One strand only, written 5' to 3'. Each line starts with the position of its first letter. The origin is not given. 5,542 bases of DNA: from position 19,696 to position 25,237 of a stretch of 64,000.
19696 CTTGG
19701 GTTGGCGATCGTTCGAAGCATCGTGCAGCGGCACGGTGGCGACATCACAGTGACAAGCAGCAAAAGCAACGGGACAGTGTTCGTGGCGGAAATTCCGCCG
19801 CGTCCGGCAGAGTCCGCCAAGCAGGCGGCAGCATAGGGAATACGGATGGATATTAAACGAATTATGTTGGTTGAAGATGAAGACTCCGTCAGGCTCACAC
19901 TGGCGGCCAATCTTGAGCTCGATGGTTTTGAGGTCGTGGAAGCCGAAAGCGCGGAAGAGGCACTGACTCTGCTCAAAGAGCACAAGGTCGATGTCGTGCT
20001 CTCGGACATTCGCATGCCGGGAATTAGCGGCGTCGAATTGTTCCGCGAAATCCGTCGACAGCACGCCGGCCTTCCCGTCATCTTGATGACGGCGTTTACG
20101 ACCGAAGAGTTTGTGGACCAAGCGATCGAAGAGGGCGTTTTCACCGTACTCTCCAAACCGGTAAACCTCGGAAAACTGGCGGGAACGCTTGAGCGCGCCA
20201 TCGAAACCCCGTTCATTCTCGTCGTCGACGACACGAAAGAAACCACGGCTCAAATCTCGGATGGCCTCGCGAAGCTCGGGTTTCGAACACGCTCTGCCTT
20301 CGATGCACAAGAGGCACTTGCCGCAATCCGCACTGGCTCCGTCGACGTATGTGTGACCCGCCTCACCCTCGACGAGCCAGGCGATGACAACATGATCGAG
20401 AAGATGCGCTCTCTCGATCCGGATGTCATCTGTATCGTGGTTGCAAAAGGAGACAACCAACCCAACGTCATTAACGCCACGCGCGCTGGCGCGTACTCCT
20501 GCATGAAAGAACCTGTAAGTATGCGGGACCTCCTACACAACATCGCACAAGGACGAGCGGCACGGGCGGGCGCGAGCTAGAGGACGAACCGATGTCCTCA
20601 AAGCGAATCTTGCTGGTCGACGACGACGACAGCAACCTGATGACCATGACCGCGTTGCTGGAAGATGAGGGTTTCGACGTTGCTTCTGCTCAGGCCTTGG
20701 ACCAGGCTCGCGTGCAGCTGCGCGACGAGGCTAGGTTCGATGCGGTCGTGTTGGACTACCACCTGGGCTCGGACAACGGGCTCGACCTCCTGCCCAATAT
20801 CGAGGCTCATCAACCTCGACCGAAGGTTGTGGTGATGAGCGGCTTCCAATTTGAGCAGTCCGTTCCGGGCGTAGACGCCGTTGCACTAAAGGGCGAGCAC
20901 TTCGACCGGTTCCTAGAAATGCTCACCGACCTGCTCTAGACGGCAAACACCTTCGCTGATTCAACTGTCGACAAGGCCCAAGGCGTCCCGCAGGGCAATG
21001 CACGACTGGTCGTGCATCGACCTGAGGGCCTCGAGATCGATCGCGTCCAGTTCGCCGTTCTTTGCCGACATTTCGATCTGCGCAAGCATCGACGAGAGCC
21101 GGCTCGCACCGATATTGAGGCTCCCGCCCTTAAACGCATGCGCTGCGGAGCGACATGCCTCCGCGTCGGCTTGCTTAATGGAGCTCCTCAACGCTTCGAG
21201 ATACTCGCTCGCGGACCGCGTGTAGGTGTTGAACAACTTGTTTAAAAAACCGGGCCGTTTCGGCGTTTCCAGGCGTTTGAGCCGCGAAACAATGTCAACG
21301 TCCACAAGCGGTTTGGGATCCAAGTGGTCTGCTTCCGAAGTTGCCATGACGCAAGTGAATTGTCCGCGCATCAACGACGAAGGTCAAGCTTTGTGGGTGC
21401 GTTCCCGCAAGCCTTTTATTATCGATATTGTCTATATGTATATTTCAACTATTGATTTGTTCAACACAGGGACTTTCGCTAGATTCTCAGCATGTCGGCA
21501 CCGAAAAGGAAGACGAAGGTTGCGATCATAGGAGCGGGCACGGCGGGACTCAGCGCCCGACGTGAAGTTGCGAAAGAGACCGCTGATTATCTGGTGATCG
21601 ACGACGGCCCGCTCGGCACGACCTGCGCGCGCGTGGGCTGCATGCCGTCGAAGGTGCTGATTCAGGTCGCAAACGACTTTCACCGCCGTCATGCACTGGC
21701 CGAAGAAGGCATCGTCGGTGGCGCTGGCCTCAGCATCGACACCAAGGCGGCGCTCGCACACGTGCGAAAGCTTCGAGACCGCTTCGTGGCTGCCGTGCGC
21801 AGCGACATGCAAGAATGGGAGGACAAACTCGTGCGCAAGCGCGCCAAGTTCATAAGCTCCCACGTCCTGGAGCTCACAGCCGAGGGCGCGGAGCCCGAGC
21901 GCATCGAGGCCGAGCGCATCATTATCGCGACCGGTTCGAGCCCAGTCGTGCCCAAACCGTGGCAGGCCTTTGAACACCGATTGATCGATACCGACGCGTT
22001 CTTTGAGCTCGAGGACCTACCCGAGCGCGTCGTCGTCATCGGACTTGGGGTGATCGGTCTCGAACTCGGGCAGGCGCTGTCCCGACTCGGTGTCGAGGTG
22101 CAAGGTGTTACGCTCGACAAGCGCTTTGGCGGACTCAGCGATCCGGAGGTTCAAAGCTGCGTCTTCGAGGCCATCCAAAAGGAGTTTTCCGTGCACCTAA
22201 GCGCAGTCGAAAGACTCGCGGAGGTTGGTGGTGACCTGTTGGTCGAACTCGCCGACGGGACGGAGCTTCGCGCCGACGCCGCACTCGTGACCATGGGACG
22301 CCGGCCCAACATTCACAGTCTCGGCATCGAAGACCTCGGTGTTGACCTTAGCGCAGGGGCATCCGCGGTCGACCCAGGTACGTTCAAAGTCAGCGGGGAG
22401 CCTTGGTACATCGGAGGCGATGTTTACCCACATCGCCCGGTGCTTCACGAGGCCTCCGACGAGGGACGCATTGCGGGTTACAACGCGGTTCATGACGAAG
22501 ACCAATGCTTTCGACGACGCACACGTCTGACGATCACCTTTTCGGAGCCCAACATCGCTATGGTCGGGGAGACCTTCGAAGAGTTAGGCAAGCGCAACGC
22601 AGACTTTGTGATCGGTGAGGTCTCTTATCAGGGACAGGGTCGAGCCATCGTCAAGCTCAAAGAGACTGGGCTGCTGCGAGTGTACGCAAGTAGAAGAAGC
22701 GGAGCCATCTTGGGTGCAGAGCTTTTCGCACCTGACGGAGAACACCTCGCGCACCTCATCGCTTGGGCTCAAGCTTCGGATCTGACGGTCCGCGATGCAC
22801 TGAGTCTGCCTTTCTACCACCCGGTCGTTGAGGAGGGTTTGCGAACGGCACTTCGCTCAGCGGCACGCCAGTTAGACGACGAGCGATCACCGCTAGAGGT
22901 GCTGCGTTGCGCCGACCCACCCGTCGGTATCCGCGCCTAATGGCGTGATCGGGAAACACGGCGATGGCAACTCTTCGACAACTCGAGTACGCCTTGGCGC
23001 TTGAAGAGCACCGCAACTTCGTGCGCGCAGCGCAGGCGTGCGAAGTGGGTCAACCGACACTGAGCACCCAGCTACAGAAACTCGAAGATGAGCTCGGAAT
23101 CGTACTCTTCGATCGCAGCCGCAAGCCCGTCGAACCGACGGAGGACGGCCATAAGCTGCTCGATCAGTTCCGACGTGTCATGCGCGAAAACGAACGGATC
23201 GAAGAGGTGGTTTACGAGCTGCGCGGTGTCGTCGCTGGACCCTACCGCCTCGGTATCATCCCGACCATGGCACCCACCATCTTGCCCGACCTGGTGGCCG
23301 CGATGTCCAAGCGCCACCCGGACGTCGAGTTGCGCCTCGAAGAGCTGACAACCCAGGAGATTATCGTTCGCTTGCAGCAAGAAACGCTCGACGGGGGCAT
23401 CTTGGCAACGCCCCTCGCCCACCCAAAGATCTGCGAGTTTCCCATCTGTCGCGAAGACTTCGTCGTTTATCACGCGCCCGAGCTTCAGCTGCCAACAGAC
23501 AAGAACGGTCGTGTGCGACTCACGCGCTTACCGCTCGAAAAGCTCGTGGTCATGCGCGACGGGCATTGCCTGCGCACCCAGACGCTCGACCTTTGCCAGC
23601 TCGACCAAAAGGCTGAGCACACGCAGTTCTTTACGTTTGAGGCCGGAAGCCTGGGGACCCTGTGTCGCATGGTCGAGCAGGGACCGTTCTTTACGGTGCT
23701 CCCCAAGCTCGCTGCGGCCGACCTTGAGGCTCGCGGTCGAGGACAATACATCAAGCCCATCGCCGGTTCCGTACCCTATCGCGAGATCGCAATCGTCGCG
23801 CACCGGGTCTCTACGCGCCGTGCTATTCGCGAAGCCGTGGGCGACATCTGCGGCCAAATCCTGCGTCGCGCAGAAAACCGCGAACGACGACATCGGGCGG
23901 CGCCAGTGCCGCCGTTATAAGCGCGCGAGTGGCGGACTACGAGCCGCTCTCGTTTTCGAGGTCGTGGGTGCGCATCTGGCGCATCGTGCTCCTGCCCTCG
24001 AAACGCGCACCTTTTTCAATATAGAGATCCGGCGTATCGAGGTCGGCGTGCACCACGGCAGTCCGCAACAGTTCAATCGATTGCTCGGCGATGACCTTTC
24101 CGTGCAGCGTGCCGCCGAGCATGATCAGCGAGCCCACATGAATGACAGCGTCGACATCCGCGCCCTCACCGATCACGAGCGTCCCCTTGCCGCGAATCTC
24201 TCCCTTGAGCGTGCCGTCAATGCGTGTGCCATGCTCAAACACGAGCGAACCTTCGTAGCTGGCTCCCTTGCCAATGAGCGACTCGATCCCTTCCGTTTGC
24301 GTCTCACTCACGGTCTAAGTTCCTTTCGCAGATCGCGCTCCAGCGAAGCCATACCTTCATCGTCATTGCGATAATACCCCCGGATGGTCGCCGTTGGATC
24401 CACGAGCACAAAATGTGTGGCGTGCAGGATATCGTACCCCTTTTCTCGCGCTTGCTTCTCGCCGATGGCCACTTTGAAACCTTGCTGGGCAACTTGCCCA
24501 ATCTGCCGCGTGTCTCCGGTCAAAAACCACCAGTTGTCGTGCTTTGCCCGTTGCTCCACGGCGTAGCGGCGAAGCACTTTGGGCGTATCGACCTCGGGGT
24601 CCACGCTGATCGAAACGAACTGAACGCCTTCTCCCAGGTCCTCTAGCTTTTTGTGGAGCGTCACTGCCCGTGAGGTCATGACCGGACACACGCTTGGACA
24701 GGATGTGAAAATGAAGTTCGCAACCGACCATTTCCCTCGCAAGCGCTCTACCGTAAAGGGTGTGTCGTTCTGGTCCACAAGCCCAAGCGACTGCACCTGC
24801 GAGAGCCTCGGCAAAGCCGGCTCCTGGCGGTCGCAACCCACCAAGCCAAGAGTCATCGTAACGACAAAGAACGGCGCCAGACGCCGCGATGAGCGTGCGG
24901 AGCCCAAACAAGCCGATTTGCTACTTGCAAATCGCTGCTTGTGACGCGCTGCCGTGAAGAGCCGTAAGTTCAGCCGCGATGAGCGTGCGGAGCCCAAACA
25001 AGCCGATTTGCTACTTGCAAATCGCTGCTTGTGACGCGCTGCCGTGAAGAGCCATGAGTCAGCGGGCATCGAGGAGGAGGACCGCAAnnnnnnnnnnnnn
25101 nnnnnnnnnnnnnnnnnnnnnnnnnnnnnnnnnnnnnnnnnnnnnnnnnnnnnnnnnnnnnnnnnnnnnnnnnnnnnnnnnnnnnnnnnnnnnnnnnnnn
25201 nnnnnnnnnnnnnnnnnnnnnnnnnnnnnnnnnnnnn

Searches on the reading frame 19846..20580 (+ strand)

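Call 59: search_protein_families(library=pfam, proteins=[window:19846-20580:+], max_evalue=0.00001)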
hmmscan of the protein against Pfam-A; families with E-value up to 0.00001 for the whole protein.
window:19846-20580:+ (244 aa): 2 families
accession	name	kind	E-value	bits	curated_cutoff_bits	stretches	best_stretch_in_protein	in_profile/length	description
PF00072.30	Response_reg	-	6e-43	146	30.2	2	6-113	1-108/111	Response regulator receiver domain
PF03709.21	OKR_DC_1_N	-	1.4e-07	32.2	29.3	0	18-94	8-82/111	Orn/Lys/Arg decarboxylase, N-terminal domain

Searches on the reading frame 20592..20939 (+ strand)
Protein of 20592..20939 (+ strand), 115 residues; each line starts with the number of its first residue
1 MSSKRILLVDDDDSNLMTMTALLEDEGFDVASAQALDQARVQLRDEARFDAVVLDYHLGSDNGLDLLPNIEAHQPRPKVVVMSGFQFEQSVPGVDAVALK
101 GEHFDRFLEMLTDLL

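Call 62: search_protein_families(library=pfam, proteins=[window:20592-20939:+], max_evalue=0.00001)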
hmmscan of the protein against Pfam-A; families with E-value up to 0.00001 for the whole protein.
window:20592-20939:+ (115 aa): 1 family
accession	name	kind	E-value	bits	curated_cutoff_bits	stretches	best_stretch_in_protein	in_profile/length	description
PF00072.30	Response_reg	-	3.6e-16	59.8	30.2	1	6-88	1-82/111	Response regulator receiver domain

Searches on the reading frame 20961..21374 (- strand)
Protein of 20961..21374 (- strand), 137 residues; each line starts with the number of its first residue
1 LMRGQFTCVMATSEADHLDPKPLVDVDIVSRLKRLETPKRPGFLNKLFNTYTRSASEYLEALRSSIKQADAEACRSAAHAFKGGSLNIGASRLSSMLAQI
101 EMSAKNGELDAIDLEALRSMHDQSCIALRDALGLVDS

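Call 59: search_protein_families(library=pfam, proteins=[window:20961-21374:-], max_evalue=0.00001)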
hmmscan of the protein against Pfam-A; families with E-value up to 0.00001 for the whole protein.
window:20961-21374:- (137 aa): 1 family
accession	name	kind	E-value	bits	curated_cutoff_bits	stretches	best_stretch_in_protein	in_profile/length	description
PF01627.28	Hpt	-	4.7e-12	46.4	24.6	1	47-123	2-80/84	Hpt domain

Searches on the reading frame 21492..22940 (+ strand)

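Call 59: search_protein_families(library=pfam, proteins=[window:21492-22940:+], max_evalue=0.00001)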
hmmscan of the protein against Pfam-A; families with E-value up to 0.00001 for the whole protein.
window:21492-22940:+ (482 aa): 4 families
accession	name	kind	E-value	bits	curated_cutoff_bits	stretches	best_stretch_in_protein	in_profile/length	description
PF07992.20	Pyr_redox_2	-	1.6e-39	136.6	26.1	1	9-325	2-291/291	Pyridine nucleotide-disulphide oxidoreductase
PF02852.28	Pyr_redox_dim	-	3.8e-16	59.7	25.3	1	347-453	3-109/110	Pyridine nucleotide-disulphide oxidoreductase, dimerisation domain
PF00070.33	Pyr_redox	-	6.2e-09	36.7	22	1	179-238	1-61/82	Pyridine nucleotide-disulphide oxidoreductase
PF13738.12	Pyr_redox_3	-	3.5e-06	26.9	30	0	12-45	2-36/305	Pyridine nucleotide-disulphide oxidoreductase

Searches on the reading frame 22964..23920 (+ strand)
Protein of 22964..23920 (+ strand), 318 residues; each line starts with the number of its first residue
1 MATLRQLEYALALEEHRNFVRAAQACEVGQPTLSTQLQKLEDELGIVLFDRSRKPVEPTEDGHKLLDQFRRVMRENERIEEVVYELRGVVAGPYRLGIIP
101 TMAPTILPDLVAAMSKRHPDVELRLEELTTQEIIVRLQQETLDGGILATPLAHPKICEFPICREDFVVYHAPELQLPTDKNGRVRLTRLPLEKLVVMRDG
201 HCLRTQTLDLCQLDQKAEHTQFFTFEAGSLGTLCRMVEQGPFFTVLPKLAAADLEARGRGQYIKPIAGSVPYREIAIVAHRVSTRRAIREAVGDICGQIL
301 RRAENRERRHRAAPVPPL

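Call 59: search_protein_families(library=pfam, proteins=[window:22964-23920:+], max_evalue=0.00001)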
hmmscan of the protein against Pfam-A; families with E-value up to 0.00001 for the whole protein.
window:22964-23920:+ (318 aa): 2 families
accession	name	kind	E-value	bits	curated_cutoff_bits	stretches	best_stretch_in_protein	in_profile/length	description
PF03466.25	LysR_substrate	-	1.5e-31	109.8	28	1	89-289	3-197/209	LysR substrate binding domain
PF00126.33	HTH_1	-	1.5e-18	66.9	26.6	1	4-63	1-60/60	Bacterial regulatory helix-turn-helix protein, lysR family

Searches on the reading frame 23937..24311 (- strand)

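Call 59: search_protein_families(library=pfam, proteins=[window:23937-24311:-], max_evalue=0.00001)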
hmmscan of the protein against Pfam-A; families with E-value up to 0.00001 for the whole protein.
window:23937-24311:- (124 aa): 1 family
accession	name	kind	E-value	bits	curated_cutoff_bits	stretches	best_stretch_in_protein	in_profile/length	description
PF04519.19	Bactofilin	-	1.6e-23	83.2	27.9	1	11-108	1-97/98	Polymer-forming cytoskeletal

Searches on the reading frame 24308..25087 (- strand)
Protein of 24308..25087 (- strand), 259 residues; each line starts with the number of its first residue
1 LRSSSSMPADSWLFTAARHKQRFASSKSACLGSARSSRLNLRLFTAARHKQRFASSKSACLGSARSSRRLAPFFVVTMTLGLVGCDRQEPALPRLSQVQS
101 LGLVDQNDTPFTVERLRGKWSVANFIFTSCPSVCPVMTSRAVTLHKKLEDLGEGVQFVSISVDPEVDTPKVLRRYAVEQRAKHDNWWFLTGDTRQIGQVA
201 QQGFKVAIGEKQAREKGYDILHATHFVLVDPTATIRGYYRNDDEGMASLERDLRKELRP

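Call 59: search_protein_families(library=pfam, proteins=[window:24308-25087:-], max_evalue=0.00001)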
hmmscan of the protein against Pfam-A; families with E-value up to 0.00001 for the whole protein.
window:24308-25087:- (259 aa): 1 family
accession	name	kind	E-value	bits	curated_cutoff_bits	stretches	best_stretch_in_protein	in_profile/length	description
PF02630.20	SCO1-SenC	-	8.5e-32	110.4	22.8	1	103-233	6-132/134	SCO1/SenC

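Call 98: list_cluster_members(proteins=[window:24311-25069:-, window:24311-24907:-, window:24311-24997:-, window:24311-24856:-, window:24311-25087:-, window:24311-24844:-, window:24311-24841:-])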
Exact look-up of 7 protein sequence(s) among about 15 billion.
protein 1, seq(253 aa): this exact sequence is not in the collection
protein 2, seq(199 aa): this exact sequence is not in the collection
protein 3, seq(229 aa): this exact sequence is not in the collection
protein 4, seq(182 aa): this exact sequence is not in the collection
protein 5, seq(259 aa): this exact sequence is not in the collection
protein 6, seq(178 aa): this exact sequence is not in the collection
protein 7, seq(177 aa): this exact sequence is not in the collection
